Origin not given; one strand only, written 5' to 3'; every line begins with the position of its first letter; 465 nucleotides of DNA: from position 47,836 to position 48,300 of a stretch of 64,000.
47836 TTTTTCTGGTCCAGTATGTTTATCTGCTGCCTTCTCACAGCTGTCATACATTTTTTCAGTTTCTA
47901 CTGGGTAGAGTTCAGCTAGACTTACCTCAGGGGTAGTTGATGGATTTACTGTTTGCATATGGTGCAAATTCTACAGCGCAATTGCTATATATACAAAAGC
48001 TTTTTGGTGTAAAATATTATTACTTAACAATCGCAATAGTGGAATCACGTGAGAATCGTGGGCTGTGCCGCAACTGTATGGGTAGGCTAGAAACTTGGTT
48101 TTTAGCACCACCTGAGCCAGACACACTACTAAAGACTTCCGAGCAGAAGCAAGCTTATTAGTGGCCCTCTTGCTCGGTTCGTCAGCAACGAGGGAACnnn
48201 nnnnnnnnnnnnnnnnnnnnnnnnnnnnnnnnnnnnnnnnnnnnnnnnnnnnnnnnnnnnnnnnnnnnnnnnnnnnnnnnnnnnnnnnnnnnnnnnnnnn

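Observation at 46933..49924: Orphan block of unknowns: HX4D acyltransferase-like protein, divergent 517-aa acidic Zn-ribbon protein and a 55-aa mini Zn-ribbon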

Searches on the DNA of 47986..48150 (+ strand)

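Call 44: build_rna_model(alignment_id=A5)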
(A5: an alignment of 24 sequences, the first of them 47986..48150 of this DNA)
Model R1 built from alignment A5 (24 sequences, 285 columns); structure: RNAalifold consensus.
model positions 173; base pairs 19; branch points 2; effective number of sequences 5.28; information 0.59 bits per position. Calibrated on 0.2 Mb of random sequence (short: E-values are rough).
structure used (alignment columns):
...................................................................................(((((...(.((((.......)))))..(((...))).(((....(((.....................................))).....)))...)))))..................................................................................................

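Call 45: search_with_rna_model(model_id=R1, sources=[window, L001, L003, L004, L005, L006, L007, L008, L009, L010, L011, L012, L013, L014, L015, L016, L017, L018, L019, L020, L021, L022, L023, L024, L025, L026, L027, L028, L029, L030, L031, L032, L033, L034, L035], max_evalue=1)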
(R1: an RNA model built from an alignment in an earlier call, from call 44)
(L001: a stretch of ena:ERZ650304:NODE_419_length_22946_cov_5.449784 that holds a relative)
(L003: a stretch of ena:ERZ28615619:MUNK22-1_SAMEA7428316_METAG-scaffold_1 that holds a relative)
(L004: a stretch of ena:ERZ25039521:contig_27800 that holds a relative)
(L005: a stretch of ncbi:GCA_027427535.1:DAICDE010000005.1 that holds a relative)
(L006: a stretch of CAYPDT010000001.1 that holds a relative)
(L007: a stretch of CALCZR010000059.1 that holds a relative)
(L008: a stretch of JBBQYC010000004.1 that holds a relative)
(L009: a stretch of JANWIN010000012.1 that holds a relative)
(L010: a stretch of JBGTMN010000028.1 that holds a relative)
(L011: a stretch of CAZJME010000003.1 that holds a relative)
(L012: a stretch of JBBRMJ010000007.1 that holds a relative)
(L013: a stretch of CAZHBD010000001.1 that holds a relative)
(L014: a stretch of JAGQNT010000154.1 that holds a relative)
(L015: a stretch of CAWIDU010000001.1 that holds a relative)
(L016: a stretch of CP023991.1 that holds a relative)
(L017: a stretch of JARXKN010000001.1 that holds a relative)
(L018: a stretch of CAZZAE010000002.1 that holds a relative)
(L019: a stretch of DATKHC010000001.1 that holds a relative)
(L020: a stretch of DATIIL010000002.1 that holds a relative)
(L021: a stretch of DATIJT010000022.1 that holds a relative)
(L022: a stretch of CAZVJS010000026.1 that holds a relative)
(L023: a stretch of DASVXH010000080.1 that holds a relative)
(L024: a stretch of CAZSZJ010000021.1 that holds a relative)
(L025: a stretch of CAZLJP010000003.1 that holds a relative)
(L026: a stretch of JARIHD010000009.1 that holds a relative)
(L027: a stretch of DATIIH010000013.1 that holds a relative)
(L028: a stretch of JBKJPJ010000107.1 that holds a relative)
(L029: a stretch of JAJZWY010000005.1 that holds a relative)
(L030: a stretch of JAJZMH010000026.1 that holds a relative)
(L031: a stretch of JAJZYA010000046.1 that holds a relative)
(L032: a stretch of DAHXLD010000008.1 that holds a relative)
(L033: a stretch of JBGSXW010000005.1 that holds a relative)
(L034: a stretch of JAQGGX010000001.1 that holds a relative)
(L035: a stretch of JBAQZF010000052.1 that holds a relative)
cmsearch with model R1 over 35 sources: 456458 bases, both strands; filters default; matches with E-value up to 1: 32.
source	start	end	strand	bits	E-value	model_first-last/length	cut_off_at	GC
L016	5728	5912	+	145.4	7.6e-24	1-173/173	no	0.46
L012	5773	5944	+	142.2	2.9e-23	1-173/173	no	0.48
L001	4829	5014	+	139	1.2e-22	1-173/173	no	0.47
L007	5751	5936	+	139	1.2e-22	1-173/173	no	0.47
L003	4763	4975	+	135.6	4.9e-22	1-173/173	no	0.41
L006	5719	5889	+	135.5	5e-22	1-173/173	no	0.43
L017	5729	5923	+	132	2.3e-21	1-173/173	no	0.43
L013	5621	5870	+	129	7.8e-21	1-173/173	no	0.48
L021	5708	5889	+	128.7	9e-21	1-173/173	no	0.45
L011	5725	5897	+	128.7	9.1e-21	1-173/173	no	0.47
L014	2490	2659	+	128.6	9.3e-21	1-173/173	no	0.47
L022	5759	5916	+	126.6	2.2e-20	1-173/173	no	0.47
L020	5725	5903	+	124.5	5.3e-20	1-173/173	no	0.48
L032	5752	5940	+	122.9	1e-19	1-173/173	no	0.39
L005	4863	5045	+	122.8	1.1e-19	1-173/173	no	0.36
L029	5803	5985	+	122.8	1.1e-19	1-173/173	no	0.36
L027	5804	5973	+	122.1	1.5e-19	1-173/173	no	0.49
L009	5793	5948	+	121.4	2e-19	1-173/173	no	0.47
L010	5653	5912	+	121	2.4e-19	1-173/173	no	0.49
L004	4780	4961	+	118.2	7.9e-19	1-173/173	no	0.41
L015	5751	5928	+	114.7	3.5e-18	1-173/173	no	0.49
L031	2964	3151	+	110.6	1.9e-17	1-173/173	no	0.37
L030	5826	6006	+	109.3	3.3e-17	1-173/173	no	0.34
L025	5757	5915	+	104.5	2.5e-16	1-173/173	no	0.46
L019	5742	5923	+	102.2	6.8e-16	1-173/173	no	0.43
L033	5559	5915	+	87.8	3e-13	1-173/173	no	0.48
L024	5616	5822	+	84.3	1.3e-12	1-173/173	no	0.42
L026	5615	5821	+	77.4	2.4e-11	1-173/173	no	0.45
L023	3059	3262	+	76.7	3.4e-11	1-173/173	no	0.41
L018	5760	5942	+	72.3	2.1e-10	1-173/173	no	0.44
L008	5512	5725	+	69.2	8.1e-10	1-173/173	no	0.45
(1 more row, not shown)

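Call 62: search_with_rna_model(model_id=R1, sources=[L036, L037, L038], max_evalue=1)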
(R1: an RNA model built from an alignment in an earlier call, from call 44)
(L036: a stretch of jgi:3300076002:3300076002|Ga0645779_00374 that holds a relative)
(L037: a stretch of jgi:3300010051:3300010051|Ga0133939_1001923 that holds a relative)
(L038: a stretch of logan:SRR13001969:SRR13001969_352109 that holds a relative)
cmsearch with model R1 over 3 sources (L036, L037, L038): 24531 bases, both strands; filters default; matches with E-value up to 1: 3.
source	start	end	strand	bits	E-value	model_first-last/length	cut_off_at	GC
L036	2427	2598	+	129.6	3.3e-22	1-173/173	no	0.41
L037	2224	2483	+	105.5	9e-18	1-173/173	no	0.45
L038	2177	2365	+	105.3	1e-17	1-173/173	no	0.43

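Call 66: search_with_rna_model(model_id=R1, sources=[L039, L040, L041, L042, L043, L044, L045, L046, L047, L048, L049, L050, L051, L052, L053, L054, L055, L056, L057, L058, L059, L060, L061, L062, L063, L064, L065, L066, L067, L068, L069, L070, L071, L072, L073, L074, L075, L076, L077, L078, L079, L080, L081, L082, L083, L084, L085, L086, L087, L088, L089, L090, L091, L092, L093, L094, L095, L096, L097, L098, L099, L100, L101, L102, L103, L104, L105, L106, L107, L108, L109, L110, L111, L112, L113, L114, L115, L116, L117, L118], max_evalue=0.01)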
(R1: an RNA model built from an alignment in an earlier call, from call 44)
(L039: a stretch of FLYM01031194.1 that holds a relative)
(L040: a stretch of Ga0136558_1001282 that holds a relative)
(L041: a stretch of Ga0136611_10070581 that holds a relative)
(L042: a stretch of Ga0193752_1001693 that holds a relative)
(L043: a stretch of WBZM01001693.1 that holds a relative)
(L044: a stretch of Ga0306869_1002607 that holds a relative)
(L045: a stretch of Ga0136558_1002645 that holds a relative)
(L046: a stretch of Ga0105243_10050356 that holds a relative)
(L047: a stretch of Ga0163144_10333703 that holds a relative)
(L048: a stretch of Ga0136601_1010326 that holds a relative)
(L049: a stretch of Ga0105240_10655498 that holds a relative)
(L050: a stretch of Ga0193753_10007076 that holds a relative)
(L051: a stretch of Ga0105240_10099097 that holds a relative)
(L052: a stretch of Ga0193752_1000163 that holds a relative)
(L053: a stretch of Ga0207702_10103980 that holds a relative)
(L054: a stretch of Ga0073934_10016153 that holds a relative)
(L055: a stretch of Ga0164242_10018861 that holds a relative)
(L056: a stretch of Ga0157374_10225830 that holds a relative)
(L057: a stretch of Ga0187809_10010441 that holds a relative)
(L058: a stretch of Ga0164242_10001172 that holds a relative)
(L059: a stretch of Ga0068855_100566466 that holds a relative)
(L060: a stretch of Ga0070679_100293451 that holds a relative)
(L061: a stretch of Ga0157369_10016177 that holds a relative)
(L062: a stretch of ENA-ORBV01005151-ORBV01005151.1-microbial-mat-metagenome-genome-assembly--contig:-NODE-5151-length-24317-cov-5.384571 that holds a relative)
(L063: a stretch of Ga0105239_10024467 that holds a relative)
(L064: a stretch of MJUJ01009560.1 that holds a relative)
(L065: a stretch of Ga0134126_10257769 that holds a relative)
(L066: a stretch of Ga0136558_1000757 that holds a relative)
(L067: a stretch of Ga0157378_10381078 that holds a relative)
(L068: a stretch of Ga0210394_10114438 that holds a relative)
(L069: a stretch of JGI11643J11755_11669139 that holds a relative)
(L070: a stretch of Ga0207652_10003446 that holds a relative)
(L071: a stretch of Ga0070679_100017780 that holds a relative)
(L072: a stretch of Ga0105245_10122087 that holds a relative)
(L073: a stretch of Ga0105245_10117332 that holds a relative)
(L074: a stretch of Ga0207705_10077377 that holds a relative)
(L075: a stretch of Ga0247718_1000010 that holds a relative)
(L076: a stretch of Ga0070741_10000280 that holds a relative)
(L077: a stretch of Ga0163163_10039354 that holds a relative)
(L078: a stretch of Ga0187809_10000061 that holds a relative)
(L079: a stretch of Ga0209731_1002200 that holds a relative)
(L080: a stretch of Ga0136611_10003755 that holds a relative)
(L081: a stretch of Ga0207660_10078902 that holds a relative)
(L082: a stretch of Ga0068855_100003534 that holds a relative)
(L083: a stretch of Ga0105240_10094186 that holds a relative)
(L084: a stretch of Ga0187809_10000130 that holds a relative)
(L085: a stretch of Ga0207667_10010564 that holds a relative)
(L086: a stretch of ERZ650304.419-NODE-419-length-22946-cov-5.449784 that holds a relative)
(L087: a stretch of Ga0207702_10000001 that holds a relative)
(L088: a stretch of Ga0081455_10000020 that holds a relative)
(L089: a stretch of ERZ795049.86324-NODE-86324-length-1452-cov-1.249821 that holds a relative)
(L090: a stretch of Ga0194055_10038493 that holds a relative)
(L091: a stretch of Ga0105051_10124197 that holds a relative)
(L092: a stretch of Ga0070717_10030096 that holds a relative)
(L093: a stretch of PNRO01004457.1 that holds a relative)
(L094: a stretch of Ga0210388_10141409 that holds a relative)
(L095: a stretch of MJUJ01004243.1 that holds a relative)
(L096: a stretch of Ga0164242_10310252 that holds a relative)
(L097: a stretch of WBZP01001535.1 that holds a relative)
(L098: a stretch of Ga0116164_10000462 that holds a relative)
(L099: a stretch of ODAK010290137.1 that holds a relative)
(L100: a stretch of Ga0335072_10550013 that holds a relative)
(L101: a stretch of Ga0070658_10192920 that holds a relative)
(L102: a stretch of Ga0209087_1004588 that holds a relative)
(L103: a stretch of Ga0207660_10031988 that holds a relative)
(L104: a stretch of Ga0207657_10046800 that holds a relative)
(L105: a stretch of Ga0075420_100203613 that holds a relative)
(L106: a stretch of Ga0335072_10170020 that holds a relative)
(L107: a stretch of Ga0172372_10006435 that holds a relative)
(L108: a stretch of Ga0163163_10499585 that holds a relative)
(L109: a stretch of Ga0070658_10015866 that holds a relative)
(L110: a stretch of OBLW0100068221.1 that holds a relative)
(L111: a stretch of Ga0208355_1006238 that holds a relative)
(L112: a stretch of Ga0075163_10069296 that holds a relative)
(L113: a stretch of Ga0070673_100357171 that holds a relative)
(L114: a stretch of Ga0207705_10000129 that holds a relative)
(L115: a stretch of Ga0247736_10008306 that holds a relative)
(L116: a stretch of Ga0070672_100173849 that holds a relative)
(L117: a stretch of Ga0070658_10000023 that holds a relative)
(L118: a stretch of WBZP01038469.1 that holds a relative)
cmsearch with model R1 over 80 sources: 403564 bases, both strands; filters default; matches with E-value up to 0.01: 44.
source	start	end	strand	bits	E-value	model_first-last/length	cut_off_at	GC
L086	3256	3441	+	139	1e-22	1-173/173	no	0.47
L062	3408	3586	+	135.5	4.5e-22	1-173/173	no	0.37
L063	1566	1739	+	134.7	6.2e-22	1-173/173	no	0.5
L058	2820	2991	+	132.4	1.6e-21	1-173/173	no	0.5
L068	94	272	+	131.5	2.4e-21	1-173/173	no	0.44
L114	3358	3529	+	130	4.6e-21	1-173/173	no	0.5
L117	3358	3529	+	130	4.6e-21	1-173/173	no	0.5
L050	2135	2313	+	129.4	5.8e-21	1-173/173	no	0.46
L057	783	953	+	127.4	1.4e-20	1-173/173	no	0.5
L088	3556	3755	+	126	2.5e-20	1-173/173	no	0.45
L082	3238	3395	+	125.3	3.3e-20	1-173/173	no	0.49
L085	1121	1278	+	125.3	3.3e-20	1-173/173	no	0.49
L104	795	947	+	124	5.7e-20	1-173/173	no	0.47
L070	607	767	+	122.7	1e-19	1-173/173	no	0.47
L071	62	222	+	122.7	1e-19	1-173/173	no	0.47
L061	2355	2511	+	121.1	2e-19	1-173/173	no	0.49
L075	3468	3716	+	120.4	2.7e-19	1-173/173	no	0.46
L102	3127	3298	+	119.7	3.6e-19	1-173/173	no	0.44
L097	3325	3519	+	115.7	2e-18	1-173/173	no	0.4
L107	3396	3568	+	115.5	2.1e-18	1-173/173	no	0.43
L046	34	207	+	113.9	4.2e-18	1-173/173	no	0.48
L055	3093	3296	+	112.3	8.2e-18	1-173/173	no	0.47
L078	2363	2519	+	107.5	6.3e-17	1-173/173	no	0.46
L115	307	472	+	107.4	6.6e-17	1-173/173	no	0.42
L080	3123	3328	+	106.5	9.5e-17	1-173/173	no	0.48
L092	25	179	+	106.4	9.9e-17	1-173/173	no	0.48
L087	2275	2446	+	105.5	1.5e-16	1-173/173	no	0.46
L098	3589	3779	+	104.2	2.6e-16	1-173/173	no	0.45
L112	150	335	+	103.2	4e-16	1-173/173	no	0.45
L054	22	215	+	103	4.3e-16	1-173/173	no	0.46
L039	634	806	+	103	4.3e-16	1-173/173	no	0.49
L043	3144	3310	+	102.1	6.3e-16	1-173/173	no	0.45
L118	453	723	+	101.2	9e-16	1-173/173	no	0.45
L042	2869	3053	+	96.4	6.9e-15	1-173/173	no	0.46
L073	275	536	+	95.9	8.5e-15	1-173/173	no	0.5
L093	17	166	+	95.7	9.3e-15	37-173/173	no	0.45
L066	1950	2142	+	94.8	1.4e-14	1-173/173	no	0.46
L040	3378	3654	+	87.8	2.7e-13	1-173/173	no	0.46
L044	2692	2927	+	87.4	3.2e-13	1-173/173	no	0.39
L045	2599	2834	+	87.4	3.2e-13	1-173/173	no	0.39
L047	396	561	+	87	3.8e-13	1-173/173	no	0.44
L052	3007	3147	+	86.6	4.4e-13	46-173/173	no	0.52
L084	2287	2435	+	82.2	2.8e-12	1-173/173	no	0.47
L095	1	198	+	56.3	1.7e-07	68-173/173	5'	0.52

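Call 80: search_with_rna_model(model_id=R1, sources=[window, L001, L003, L004, L005, L006, L008, L009, L010, L011, L012, L013, L014, L015, L016, L017, L018, L019, L020, L021, L022, L023, L024, L025, L026, L027, L030, L031, L032, L033, L036, L037, L038, L039, L040, L042, L043, L044, L046, L047, L050, L054, L055, L057, L058, L061, L062, L063, L066, L068, L070, L073, L075, L078, L080, L082, L084, L087, L088, L092, L097, L098, L102, L104, L107, L112, L114, L115, L118], max_evalue=0.0001, make_alignment=true)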
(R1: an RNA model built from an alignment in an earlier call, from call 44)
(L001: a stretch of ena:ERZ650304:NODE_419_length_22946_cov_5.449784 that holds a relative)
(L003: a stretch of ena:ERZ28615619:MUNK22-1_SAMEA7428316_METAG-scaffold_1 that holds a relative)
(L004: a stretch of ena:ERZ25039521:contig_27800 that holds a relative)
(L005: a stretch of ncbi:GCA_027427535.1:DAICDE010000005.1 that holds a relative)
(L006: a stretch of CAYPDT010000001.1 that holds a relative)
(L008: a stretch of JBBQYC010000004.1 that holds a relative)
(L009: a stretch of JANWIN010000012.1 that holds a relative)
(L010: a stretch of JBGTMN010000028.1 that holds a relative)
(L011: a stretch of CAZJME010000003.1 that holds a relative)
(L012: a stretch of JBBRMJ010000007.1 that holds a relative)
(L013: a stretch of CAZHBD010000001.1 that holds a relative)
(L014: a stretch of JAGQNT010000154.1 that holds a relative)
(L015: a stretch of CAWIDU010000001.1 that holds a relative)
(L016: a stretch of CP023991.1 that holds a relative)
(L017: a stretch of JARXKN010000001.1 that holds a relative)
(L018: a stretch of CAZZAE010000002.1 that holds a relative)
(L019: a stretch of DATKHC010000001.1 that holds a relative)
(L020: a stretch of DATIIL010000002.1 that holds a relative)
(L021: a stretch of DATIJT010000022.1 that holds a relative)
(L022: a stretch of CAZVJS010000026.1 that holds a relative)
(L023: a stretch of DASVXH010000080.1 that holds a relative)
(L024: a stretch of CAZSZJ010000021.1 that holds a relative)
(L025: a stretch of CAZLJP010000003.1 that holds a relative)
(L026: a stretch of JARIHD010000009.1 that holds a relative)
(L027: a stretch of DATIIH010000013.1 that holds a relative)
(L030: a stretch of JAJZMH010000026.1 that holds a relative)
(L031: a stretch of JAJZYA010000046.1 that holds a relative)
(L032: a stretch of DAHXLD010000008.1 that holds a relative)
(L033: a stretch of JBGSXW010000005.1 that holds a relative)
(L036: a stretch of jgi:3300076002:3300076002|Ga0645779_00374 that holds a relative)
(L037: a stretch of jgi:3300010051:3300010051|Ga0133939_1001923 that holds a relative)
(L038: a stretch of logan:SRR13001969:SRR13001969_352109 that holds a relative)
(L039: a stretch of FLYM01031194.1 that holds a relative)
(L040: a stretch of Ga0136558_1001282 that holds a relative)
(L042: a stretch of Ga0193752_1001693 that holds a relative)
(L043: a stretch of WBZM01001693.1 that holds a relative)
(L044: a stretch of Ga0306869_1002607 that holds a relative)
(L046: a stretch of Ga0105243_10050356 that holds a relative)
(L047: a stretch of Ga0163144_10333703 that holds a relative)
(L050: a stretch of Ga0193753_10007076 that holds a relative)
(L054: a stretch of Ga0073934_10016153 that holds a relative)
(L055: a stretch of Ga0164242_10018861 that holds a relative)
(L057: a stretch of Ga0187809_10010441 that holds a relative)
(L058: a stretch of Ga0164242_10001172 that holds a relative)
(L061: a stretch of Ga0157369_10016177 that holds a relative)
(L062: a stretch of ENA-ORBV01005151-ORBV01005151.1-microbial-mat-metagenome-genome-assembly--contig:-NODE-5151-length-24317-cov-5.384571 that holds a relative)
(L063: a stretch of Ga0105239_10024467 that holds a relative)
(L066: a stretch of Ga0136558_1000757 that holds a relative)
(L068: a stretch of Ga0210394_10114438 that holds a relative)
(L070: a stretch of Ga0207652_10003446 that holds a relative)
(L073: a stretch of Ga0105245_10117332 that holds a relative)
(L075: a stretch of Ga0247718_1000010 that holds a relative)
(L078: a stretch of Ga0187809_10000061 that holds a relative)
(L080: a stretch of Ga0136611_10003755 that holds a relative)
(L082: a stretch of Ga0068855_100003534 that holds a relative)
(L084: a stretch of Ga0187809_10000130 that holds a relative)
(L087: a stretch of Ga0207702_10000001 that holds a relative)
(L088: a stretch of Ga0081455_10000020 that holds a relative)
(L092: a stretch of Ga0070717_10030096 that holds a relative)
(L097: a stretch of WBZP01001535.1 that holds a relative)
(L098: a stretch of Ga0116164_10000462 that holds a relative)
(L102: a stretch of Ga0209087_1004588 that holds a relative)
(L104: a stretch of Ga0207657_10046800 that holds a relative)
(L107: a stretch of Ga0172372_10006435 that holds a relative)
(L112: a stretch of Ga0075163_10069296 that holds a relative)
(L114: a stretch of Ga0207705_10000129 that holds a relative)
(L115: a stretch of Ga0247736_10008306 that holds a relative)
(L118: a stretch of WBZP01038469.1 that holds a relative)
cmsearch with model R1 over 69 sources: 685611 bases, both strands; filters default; matches with E-value up to 0.0001: 69.
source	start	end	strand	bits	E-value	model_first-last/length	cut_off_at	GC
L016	5728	5912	+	145.4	1.1e-23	1-173/173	no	0.46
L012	5773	5944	+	142.2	4.4e-23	1-173/173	no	0.48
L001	4829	5014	+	139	1.7e-22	1-173/173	no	0.47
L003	4763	4975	+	135.6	7.3e-22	1-173/173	no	0.41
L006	5719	5889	+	135.5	7.5e-22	1-173/173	no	0.43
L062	3408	3586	+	135.5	7.6e-22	1-173/173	no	0.37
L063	1566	1739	+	134.7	1.1e-21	1-173/173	no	0.5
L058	2820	2991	+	132.4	2.8e-21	1-173/173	no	0.5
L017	5729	5923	+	132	3.4e-21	1-173/173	no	0.43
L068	94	272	+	131.5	4.1e-21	1-173/173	no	0.44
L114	3358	3529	+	130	7.7e-21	1-173/173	no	0.5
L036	2427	2598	+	129.6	9.1e-21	1-173/173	no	0.41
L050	2135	2313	+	129.4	9.9e-21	1-173/173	no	0.46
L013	5621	5870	+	129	1.2e-20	1-173/173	no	0.48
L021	5708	5889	+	128.7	1.4e-20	1-173/173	no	0.45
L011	5725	5897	+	128.7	1.4e-20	1-173/173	no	0.47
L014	2490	2659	+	128.6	1.4e-20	1-173/173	no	0.47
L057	783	953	+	127.4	2.3e-20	1-173/173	no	0.5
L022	5759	5916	+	126.6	3.3e-20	1-173/173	no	0.47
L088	3556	3755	+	126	4.2e-20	1-173/173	no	0.45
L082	3238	3395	+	125.3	5.6e-20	1-173/173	no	0.49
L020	5725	5903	+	124.5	7.9e-20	1-173/173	no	0.48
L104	795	947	+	124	9.7e-20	1-173/173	no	0.47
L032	5752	5940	+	122.9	1.6e-19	1-173/173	no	0.39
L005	4863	5045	+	122.8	1.7e-19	1-173/173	no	0.36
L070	607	767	+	122.7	1.8e-19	1-173/173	no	0.47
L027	5804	5973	+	122.1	2.2e-19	1-173/173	no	0.49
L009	5793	5948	+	121.4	2.9e-19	1-173/173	no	0.47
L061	2355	2511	+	121.1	3.4e-19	1-173/173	no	0.49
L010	5653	5912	+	121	3.6e-19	1-173/173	no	0.49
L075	3468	3716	+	120.4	4.6e-19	1-173/173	no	0.46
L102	3127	3298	+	119.7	6.1e-19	1-173/173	no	0.44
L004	4780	4961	+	118.2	1.2e-18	1-173/173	no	0.41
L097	3325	3519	+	115.7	3.4e-18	1-173/173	no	0.4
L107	3396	3568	+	115.5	3.6e-18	1-173/173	no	0.43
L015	5751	5928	+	114.7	5.2e-18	1-173/173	no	0.49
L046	34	207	+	113.9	7.1e-18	1-173/173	no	0.48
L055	3093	3296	+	112.3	1.4e-17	1-173/173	no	0.47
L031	2964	3151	+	110.6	2.9e-17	1-173/173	no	0.37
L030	5826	6006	+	109.3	5e-17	1-173/173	no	0.34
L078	2363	2519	+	107.5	1.1e-16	1-173/173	no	0.46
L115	307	472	+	107.4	1.1e-16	1-173/173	no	0.42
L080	3123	3328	+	106.5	1.6e-16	1-173/173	no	0.48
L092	25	179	+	106.4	1.7e-16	1-173/173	no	0.48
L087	2275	2446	+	105.5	2.5e-16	1-173/173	no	0.46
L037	2224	2483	+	105.5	2.5e-16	1-173/173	no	0.45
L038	2177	2365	+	105.3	2.8e-16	1-173/173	no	0.43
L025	5757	5915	+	104.5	3.8e-16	1-173/173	no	0.46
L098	3589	3779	+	104.2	4.4e-16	1-173/173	no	0.45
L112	150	335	+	103.2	6.8e-16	1-173/173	no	0.45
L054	22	215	+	103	7.3e-16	1-173/173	no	0.46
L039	634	806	+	103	7.4e-16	1-173/173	no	0.49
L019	5742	5923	+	102.2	1e-15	1-173/173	no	0.43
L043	3144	3310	+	102.1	1.1e-15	1-173/173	no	0.45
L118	453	723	+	101.2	1.5e-15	1-173/173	no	0.45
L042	2869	3053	+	96.4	1.2e-14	1-173/173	no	0.46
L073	275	536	+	95.9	1.4e-14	1-173/173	no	0.5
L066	1950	2142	+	94.8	2.4e-14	1-173/173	no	0.46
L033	5559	5915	+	87.8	4.5e-13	1-173/173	no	0.48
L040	3378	3654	+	87.8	4.6e-13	1-173/173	no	0.46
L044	2692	2927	+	87.4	5.4e-13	1-173/173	no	0.39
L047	396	561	+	87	6.4e-13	1-173/173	no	0.44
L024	5616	5822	+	84.3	2e-12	1-173/173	no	0.42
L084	2287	2435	+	82.2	4.8e-12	1-173/173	no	0.47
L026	5615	5821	+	77.4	3.7e-11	1-173/173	no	0.45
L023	3059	3262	+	76.7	5.1e-11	1-173/173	no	0.41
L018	5760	5942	+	72.3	3.2e-10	1-173/173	no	0.44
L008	5512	5725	+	69.2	1.2e-09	1-173/173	no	0.45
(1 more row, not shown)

Alignment A8: 69 matches aligned to the model, 542 columns, each read 5' to 3' on its own strand. Consensus structure (alignment columns), stored with it:
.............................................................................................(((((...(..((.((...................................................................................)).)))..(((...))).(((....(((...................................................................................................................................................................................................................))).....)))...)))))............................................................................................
